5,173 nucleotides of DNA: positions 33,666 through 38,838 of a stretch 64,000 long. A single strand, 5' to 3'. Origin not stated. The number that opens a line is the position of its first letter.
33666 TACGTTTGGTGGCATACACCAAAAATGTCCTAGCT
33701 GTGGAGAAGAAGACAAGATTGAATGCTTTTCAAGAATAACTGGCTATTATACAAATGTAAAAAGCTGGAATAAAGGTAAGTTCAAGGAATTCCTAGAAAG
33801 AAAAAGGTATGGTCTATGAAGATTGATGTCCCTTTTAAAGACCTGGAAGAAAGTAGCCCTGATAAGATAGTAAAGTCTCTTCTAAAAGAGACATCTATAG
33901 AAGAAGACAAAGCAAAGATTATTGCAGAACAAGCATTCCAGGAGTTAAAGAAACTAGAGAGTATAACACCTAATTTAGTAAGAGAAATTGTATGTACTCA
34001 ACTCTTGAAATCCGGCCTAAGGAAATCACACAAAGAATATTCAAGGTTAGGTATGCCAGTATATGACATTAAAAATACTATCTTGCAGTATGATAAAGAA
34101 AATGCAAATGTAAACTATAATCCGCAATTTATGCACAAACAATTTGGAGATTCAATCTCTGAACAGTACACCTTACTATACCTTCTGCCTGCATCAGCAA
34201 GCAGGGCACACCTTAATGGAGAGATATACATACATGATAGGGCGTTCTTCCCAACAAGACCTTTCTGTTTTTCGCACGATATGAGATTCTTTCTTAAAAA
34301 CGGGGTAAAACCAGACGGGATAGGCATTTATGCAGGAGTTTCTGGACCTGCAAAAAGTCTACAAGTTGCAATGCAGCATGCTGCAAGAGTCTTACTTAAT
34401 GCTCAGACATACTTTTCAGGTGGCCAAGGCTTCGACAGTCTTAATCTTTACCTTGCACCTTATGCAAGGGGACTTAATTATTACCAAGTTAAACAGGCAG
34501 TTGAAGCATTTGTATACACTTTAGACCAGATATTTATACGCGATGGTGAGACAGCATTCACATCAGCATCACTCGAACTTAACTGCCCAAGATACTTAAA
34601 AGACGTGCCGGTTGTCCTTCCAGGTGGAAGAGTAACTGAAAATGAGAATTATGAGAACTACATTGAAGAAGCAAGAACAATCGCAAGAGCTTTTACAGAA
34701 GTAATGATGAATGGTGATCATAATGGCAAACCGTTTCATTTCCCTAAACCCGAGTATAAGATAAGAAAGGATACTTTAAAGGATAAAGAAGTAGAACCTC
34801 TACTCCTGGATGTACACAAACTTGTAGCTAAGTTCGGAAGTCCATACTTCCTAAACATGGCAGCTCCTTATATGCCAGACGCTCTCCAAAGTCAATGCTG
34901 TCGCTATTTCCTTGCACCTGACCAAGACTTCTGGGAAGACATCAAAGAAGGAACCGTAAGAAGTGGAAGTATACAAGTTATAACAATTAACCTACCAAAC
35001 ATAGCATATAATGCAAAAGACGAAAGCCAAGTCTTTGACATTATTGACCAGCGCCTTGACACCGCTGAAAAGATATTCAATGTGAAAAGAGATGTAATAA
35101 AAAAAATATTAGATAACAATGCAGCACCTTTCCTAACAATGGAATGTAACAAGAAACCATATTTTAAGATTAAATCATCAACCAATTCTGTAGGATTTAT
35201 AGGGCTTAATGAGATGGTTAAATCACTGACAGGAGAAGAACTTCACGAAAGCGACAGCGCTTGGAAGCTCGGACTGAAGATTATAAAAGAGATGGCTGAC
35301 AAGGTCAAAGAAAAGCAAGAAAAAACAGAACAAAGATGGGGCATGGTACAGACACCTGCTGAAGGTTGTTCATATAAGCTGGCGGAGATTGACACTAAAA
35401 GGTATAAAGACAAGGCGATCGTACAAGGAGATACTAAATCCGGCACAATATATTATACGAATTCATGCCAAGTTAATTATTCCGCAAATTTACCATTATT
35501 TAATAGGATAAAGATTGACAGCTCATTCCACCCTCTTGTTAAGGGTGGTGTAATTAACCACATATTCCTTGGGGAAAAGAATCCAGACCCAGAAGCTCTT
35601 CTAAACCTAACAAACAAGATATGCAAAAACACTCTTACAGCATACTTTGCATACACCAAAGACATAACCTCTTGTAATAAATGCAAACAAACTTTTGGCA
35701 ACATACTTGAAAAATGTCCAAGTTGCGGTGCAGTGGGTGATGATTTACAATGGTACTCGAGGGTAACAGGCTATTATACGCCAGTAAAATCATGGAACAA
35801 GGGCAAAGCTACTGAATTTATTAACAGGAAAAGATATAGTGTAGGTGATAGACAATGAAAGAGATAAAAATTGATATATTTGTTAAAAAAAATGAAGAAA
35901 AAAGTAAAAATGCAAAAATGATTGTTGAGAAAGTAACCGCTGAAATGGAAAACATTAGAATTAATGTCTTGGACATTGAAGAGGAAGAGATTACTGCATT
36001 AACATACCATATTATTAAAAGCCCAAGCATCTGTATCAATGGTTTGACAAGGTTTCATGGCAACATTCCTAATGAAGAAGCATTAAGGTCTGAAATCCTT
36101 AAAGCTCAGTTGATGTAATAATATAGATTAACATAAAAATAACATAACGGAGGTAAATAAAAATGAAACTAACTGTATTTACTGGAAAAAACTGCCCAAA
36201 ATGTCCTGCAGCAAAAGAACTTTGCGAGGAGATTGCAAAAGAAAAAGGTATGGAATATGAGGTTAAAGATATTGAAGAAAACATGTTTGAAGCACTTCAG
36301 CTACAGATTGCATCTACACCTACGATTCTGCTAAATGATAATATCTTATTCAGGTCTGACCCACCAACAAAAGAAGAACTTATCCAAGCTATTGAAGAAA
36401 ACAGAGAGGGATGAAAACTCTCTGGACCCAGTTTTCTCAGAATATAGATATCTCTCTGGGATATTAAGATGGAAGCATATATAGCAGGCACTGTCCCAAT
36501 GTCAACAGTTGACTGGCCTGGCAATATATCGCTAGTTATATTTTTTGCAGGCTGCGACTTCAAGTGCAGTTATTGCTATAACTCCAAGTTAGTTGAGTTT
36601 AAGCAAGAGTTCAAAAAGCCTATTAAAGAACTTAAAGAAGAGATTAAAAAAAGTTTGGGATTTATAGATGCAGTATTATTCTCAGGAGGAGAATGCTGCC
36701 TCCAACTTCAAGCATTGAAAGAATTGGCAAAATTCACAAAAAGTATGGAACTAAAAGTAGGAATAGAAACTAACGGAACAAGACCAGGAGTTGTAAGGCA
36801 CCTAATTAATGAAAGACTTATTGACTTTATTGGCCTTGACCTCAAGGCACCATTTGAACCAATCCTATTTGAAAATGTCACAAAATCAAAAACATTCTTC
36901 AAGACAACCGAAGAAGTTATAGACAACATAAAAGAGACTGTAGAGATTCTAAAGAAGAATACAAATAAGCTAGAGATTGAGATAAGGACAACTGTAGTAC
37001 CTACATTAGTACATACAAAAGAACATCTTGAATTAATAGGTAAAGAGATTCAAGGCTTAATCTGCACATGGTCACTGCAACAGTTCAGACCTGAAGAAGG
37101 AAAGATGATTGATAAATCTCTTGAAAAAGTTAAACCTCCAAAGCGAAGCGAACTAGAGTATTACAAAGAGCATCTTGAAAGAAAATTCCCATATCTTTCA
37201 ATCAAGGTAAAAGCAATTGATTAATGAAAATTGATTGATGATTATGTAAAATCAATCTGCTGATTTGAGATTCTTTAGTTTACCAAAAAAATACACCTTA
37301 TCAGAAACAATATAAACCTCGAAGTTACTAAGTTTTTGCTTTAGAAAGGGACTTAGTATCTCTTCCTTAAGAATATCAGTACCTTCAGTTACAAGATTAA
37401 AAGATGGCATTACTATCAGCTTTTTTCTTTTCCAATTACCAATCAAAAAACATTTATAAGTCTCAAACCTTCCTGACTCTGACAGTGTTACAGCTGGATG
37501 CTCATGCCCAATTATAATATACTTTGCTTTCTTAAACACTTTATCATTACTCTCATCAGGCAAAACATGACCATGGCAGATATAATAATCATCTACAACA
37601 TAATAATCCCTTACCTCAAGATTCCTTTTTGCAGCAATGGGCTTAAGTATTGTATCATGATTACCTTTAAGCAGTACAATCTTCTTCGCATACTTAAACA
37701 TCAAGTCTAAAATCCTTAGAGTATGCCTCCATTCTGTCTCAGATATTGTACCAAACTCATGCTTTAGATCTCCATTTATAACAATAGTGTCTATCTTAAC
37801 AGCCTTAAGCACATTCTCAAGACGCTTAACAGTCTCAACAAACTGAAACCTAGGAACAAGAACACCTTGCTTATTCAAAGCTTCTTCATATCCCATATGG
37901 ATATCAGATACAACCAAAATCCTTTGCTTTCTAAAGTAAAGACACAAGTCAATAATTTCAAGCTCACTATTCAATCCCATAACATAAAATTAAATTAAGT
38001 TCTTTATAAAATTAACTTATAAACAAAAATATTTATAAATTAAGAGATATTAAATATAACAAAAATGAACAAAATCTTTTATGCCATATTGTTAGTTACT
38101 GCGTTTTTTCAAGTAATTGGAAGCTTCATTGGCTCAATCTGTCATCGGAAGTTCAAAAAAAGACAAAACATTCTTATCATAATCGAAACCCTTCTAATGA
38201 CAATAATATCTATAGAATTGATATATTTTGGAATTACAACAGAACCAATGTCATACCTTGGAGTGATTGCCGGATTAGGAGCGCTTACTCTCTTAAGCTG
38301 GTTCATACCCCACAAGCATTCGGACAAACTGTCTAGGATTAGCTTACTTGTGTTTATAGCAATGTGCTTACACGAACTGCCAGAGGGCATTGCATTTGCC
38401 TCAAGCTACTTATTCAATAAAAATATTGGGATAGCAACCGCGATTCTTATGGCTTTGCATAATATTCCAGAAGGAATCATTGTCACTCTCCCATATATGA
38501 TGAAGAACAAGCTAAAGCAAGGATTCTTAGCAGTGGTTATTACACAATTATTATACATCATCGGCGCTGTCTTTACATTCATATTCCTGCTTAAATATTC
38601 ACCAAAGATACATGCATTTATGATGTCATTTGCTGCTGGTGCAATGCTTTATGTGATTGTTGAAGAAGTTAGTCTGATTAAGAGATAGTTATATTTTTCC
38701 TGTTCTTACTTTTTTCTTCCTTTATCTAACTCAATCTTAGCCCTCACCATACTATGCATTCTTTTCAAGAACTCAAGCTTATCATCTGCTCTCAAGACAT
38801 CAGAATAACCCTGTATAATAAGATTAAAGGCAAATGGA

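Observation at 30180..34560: NrdD paralogs diverge in the presumed specificity-site helix and substrate loop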

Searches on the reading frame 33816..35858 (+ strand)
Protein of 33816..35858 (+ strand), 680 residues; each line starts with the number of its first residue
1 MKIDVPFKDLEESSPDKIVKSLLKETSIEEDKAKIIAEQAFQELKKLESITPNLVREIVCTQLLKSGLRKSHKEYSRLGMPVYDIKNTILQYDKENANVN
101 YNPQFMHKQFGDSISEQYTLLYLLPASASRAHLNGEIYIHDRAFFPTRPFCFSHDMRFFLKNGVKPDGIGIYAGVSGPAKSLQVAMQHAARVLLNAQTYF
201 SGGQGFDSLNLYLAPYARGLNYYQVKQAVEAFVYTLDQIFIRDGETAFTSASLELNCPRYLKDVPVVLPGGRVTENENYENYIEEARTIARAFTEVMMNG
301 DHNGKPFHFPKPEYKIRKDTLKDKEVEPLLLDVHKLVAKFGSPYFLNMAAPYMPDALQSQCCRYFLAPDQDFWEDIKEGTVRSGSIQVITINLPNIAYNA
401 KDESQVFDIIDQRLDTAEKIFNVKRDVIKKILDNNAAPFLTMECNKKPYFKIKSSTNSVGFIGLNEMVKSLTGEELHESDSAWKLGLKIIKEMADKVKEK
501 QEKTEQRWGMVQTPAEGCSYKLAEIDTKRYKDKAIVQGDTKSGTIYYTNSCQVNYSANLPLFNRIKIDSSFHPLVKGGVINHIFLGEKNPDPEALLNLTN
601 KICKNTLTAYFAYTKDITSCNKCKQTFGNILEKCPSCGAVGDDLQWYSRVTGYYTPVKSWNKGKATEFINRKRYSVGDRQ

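Call 4: search_protein_families(library=pfam, proteins=[window:33816-35858:+])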
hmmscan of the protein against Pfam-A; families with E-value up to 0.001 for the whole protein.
window:33816-35858:+ (680 aa): 1 family
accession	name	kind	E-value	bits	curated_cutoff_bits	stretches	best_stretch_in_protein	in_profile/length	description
PF13597.11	NRDD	-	4.2e-155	518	26.2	1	95-674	1-562/562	Anaerobic ribonucleoside-triphosphate reductase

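Call 10: find_homologous_proteins(query=window:33816-35858:+, max_evalue=1e-50)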
Query window:33816-35858:+ (680 aa): 282 proteins with E <= 1e-50 among 8000 candidates; the best 120 are listed.
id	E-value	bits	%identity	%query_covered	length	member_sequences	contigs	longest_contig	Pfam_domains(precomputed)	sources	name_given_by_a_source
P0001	0.0e+0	1575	100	100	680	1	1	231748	PF13597.12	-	-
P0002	0.0e+0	1285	80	99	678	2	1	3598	PF13597.12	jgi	-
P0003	0.0e+0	1060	68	98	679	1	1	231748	PF13597.12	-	-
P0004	0.0e+0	1052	66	99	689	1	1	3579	PF13597.12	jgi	jgi:ribonucleoside-triphosphate reductase (formate)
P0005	0.0e+0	1046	66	98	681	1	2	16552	PF13597.12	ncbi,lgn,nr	ncbi:anaerobic ribonucleoside-triphosphate reductase [Candidatus Woesearchaeota archaeon]|nr:anaerob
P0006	0.0e+0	1043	65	99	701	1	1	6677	PF13597.12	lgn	-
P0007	0.0e+0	1042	65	99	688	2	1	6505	PF13597.12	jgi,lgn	jgi:anaerobic ribonucleoside-triphosphate reductase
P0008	0.0e+0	1041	65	99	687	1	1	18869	PF13597.12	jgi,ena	-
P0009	0.0e+0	1041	65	99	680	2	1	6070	PF13597.12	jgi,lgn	-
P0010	0.0e+0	1034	65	99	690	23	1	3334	PF13597.12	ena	-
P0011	0.0e+0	1031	64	98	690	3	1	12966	PF13597.12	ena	-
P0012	0.0e+0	1030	64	99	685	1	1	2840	PF13597.12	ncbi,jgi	jgi:ribonucleoside-triphosphate reductase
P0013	0.0e+0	1030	64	99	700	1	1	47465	PF13597.12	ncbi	-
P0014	0.0e+0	1026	64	98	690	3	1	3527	PF13597.12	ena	-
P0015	0.0e+0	1026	65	99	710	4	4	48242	PF13597.12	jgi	-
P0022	2.4e-296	1003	62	99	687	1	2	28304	PF13597.12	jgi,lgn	jgi:anaerobic ribonucleoside-triphosphate reductase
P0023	2.4e-294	996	64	98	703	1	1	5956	PF13597.12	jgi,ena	-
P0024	1.2e-293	994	61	99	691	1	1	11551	PF13597.12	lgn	-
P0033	4.1e-226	770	50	98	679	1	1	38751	PF13597.12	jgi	jgi:ribonucleoside-triphosphate reductase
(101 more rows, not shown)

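Call 33: find_encoding_contigs(protein=P0033, flank=8000, max_places=2)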
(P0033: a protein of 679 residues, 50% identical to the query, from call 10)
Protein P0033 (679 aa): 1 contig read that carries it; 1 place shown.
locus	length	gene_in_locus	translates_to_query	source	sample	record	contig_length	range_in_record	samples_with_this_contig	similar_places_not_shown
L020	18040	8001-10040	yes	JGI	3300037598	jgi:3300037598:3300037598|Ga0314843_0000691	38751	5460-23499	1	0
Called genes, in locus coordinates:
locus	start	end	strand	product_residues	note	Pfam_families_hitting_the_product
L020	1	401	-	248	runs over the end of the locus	PF00149:Metallophos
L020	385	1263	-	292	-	PF04055:Radical_SAM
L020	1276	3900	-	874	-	PF04851:ResIII (weak), PF00270:DEAD, PF00271:Helicase_C, PF19306:WHD_Lhr, PF08494:DEAD_assoc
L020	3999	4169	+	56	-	-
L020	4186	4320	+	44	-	-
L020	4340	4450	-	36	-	-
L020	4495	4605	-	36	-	-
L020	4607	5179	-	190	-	PF13563:2_5_RNA_ligase2, PF10469:AKAP7_NLS, PF02834:LigT_PEase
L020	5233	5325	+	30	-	-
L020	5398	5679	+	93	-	-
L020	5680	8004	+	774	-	PF03477:ATP-cone, PF13597:NRDD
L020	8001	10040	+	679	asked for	PF13597:NRDD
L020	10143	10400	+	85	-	PF00085:Thioredoxin (weak), PF13192:Thioredoxin_3, PF00462:Glutaredoxin (weak), PF05768:Glrx-like (weak)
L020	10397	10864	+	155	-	PF00383:dCMP_cyt_deam_1, PF14437:MafB19-deam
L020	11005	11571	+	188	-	PF04055:Radical_SAM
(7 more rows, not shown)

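Call 34: find_encoding_contigs(protein=P0024, flank=8000, max_places=2)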
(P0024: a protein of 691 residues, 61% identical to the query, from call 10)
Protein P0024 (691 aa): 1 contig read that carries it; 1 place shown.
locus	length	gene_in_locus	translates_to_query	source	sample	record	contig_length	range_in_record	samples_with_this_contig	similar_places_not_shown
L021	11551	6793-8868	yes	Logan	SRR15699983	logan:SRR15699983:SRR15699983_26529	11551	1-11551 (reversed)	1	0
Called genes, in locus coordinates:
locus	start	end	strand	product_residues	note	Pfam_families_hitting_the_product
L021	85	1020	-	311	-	PF01073:3Beta_HSD (weak), PF01370:Epimerase, PF02719:Polysacc_synt_2 (faint), PF04321:RmlD_sub_bind, PF07993:NAD_binding_4 (faint), PF16363:GDP_Man_Dehyd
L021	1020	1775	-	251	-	PF00535:Glycos_transf_2, PF10111:Glyco_tranf_2_2 (weak), PF13641:Glyco_tranf_2_3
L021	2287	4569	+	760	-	PF03477:ATP-cone, PF13597:NRDD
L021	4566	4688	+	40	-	-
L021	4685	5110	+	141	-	PF22769:DCD, PF00692:dUTPase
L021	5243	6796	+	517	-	PF00303:Thymidylat_synt, PF14251:PterinBD-DUF4346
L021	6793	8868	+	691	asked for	PF13597:NRDD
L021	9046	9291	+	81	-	PF13192:Thioredoxin_3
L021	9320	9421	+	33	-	-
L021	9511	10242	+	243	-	PF04055:Radical_SAM, PF13353:Fer4_12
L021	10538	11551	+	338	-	?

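Call 44: predict_structure(alignment_id=A3)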
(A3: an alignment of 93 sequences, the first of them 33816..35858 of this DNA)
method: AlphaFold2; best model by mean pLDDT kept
length: 680 residues; sequences in the alignment: 93
mean_pLDDT: 91.4   pTM: 0.90
mean pLDDT of the five models: 91.4, 91.2, 91.0, 90.4, 90.3
residues with pLDDT >= 90: 521; 70-90: 128; 50-70: 28; < 50: 3
segments of 3 or more residues with pLDDT < 50: none
pLDDT, mean of each block of 10 residues (from residue 1): 54 80 95 96 84 88 97 91 91 74 86 91 93 95 94 94 92 94 98 93 93 98 98 91 81 94 95 96 98 96 89 94 96 96 89 84 70 87 92 97 93 98 98 93 91 92 98 97 98 97 93 84 95 95 95 95 96 89 92 96 94 94 93 96 91 84 93 73
secondary structure, 60 per line:
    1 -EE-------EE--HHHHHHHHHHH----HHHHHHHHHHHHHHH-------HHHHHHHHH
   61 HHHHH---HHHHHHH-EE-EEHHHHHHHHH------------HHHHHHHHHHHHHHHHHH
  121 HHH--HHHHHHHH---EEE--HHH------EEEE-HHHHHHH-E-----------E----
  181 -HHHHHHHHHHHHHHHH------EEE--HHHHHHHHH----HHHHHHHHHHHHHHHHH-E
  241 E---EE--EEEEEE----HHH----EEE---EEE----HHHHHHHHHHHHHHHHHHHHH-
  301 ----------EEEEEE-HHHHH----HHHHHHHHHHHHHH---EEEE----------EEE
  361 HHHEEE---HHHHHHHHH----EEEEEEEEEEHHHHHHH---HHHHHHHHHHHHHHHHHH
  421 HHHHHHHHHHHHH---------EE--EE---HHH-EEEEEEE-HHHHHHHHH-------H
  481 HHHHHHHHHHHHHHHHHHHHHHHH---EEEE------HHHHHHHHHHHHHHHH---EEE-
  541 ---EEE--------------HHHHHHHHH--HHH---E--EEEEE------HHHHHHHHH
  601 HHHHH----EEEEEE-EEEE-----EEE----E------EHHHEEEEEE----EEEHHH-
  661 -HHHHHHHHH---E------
elements in order: H15-25 H30-44 H52-65 H69-75 H82-90 H103-123 H126-133 E137-139 E151-154 H156-162 H182-197 E204-206 H209-217 H222-238 E249-254 E266-268 E272-274 H279-299 E311-316 H318-322 H327-340 E344-347 E358-360 E364-366 H370-378 E383-392 H393-399 H403-433 E456-462 H464-472 H480-504 E508-511 H518-533 E537-539 E544-546 H561-569 E581-585 H592-605 E610-615 E617-620 E626-628 E644-649 E654-656 H662-670

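Call 48: fold_search(model_id=the predicted structure, library=pdb)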
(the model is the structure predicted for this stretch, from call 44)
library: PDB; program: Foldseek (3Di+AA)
matches with E <= 10: 420; with E <= 0.001: 82
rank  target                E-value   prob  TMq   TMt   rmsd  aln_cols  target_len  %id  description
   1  8p2s_B                3.7e-33  1.00  0.73  0.76   4.5       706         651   22  Cryo-EM structure of the anaerobic ribonucleotide reductase from Prevotella copri in its dimeric, ATP/dTTP/GTP-bound s (released 2023-09-13)
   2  8p23_B                1.8e-32  1.00  0.69  0.66   9.1       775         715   22  Cryo-EM structure of the anaerobic ribonucleotide reductase from Prevotella copri in its dimeric, ATP/CTP-bound state (released 2023-08-30)
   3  8p39_B                6.3e-32  1.00  0.69  0.72   5.1       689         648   23  Cryo-EM structure of the anaerobic ribonucleotide reductase from Prevotella copri in its dimeric, dGTP/ATP-bound state (released 2023-09-13)
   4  9dca_A                8.1e-32  1.00  0.70  0.68   9.3       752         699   20  S. thermophilus class III ribonucleotide reductase with ATP and TTP (released 2025-12-17)
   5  9d3x_B                2.9e-31  1.00  0.69  0.66  12.7       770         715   20  Crystal structure of S. thermophilus class III ribonucleotide reductase bound to dATP (released 2025-12-17)
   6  9d3x_A                7.9e-31  1.00  0.66  0.66  12.7       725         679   20  Crystal structure of S. thermophilus class III ribonucleotide reductase bound to dATP (released 2025-12-17)
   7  9dca_B                7.9e-31  1.00  0.69  0.67   9.4       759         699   20  S. thermophilus class III ribonucleotide reductase with ATP and TTP (released 2025-12-17)
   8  9dau_B                2.4e-30  1.00  0.71  0.69  13.1       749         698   20  S. thermophilus class III ribonucleotide reductase with dATP and TTP (released 2025-12-17)
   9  9dau_A                4.7e-30  1.00  0.68  0.66  13.7       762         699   19  S. thermophilus class III ribonucleotide reductase with dATP and TTP (released 2025-12-17)
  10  8p2c_A                2.9e-29  1.00  0.61  0.64   9.8       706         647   21  Cryo-EM structure of the anaerobic ribonucleotide reductase from Prevotella copri in its tetrameric state produced in  (released 2023-09-13)
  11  4u3e_A                1.7e-28  1.00  0.65  0.69   8.2       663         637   20  Anaerobic ribonucleotide reductase (released 2014-09-03)
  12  4u3e_B                2.6e-28  1.00  0.68  0.74   4.2       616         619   20  Anaerobic ribonucleotide reductase (released 2014-09-03)
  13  4coj_B                7.1e-28  1.00  0.64  0.72   7.2       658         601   20  Crystal structure of the anaerobic ribonucleotide reductase from Thermotoga maritima in complex with dATP and CTP (released 2015-05-06)
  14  8p27_A                8.3e-28  1.00  0.60  0.74   4.7       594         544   22  Cryo-EM structure of the anaerobic ribonucleotide reductase from Prevotella copri in its dimeric, dATP-bound state (released 2023-08-30)
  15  8p28_A                2.4e-27  1.00  0.61  0.64   9.8       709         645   21  Cryo-EM structure of the anaerobic ribonucleotide reductase from Prevotella copri in its tetrameric, dATP-bound state (released 2023-08-30)
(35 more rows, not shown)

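Call 50: find_encoding_contigs(protein=P0022, flank=10000, max_places=2)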
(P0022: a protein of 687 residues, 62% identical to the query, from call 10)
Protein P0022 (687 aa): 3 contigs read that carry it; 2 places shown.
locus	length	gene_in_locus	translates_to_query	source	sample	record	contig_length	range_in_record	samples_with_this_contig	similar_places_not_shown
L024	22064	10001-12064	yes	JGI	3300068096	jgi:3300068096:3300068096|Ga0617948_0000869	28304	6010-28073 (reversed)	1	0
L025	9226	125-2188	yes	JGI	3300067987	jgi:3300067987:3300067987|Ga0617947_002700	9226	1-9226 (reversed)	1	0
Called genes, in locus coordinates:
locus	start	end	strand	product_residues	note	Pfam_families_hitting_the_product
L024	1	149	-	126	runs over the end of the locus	?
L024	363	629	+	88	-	-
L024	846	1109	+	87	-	-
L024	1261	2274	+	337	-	PF01078:Mg_chelatase, PF20720:nSTAND3 (weak), PF00004:AAA (weak), PF07724:AAA_2 (weak), PF07726:AAA_3, PF07728:AAA_5, PF01078:Mg_chelatase, PF17863:AAA_lid_2, +4 more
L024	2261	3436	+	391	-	PF05762:VWA_CoxE (weak), PF00092:VWA, PF13768:VWA_3, PF13519:VWA_2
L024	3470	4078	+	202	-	PF00149:Metallophos, PF12850:Metallophos_2, PF14582:Metallophos_3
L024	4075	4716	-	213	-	PF03483:B3_4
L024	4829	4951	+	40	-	-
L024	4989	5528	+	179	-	PF01909:NTP_transf_2, PF18765:Polbeta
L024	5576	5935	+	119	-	-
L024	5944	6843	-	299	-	PF04055:Radical_SAM, PF08608:Wyosine_form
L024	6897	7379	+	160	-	-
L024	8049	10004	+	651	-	PF13597:NRDD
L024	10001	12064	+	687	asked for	PF13597:NRDD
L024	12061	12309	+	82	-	PF13192:Thioredoxin_3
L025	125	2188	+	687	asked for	PF13597:NRDD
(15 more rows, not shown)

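Call 51: find_encoding_contigs(protein=P0023, flank=10000, max_places=2)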
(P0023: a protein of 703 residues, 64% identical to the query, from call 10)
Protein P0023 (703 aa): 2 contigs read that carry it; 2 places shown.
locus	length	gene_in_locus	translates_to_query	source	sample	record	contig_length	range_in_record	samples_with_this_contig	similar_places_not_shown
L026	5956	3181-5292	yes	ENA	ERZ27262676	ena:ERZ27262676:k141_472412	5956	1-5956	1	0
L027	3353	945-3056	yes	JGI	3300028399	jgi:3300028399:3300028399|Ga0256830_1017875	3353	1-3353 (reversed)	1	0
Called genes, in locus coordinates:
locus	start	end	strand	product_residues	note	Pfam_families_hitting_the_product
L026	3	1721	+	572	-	?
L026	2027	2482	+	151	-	PF00581:Rhodanese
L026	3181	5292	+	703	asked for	PF13597:NRDD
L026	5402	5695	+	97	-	PF13192:Thioredoxin_3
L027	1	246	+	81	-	?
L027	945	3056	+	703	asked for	PF13597:NRDD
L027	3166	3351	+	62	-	?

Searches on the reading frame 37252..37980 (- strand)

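Call 4: search_protein_families(library=pfam, proteins=[window:37252-37980:-])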
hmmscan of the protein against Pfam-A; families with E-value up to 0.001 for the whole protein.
window:37252-37980:- (242 aa): 2 families
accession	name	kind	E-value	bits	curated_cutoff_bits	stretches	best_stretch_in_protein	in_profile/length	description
PF00149.33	Metallophos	-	7.9e-14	53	21.5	1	20-161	2-157/191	Calcineurin-like phosphoesterase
PF12850.12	Metallophos_2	-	7.4e-07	29.7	27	1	20-164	2-120/154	Calcineurin-like phosphoesterase superfamily domain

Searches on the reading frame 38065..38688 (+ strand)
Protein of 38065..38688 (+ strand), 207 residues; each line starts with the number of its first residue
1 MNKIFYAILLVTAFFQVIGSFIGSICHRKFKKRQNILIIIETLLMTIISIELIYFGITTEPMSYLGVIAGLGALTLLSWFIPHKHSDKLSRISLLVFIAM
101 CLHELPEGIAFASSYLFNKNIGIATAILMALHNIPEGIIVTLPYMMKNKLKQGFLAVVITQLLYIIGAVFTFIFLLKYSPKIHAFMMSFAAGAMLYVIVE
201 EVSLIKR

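Call 53: search_protein_families(library=pfam, proteins=[window:38065-38688:+])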
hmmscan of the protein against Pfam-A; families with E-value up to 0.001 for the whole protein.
window:38065-38688:+ (207 aa): 1 family
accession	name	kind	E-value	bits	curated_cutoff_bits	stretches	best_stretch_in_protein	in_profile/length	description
PF02535.28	Zip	-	2.2e-10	40.8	35.1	1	89-198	174-286/323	ZIP Zinc transporter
